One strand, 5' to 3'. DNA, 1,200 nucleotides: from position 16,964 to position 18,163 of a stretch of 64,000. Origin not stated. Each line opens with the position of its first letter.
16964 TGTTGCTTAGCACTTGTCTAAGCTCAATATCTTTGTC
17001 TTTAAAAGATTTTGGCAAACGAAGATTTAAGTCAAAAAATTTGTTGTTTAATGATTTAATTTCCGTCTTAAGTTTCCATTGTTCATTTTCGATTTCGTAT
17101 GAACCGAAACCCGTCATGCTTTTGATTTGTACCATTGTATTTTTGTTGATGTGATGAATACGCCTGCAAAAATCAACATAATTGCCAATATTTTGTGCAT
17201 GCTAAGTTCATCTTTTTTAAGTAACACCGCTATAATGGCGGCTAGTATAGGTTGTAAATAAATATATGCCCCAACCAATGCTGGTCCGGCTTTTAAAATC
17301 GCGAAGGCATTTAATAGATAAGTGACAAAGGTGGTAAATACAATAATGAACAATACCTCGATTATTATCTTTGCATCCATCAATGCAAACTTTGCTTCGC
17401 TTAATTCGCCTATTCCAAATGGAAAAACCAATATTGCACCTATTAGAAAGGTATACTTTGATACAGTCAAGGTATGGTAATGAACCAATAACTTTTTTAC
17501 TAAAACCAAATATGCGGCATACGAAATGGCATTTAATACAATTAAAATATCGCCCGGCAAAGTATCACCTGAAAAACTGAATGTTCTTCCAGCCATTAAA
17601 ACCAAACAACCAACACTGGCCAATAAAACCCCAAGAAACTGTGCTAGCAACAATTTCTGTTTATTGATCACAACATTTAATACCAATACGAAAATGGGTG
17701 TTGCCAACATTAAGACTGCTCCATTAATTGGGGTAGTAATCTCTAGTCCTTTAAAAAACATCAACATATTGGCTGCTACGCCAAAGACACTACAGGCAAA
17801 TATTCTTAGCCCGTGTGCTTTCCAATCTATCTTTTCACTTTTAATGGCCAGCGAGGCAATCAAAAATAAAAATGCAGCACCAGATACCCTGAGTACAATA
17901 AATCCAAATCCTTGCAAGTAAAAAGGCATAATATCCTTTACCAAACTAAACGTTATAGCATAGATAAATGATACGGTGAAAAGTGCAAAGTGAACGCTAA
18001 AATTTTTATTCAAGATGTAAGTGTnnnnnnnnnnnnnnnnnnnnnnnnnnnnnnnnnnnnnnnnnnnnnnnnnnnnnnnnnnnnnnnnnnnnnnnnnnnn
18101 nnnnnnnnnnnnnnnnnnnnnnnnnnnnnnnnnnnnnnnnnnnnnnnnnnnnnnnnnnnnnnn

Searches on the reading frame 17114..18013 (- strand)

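Call 86: search_protein_families(library=pfam, proteins=[window:17114-18013:-], max_evalue=0.00001)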
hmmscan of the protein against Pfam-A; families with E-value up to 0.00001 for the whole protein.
window:17114-18013:- (299 aa): 1 family
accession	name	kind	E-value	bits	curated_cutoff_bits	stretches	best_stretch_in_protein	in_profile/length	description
PF00892.27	EamA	-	2.8e-33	115.5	28.2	2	153-289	2-134/135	EamA-like transporter family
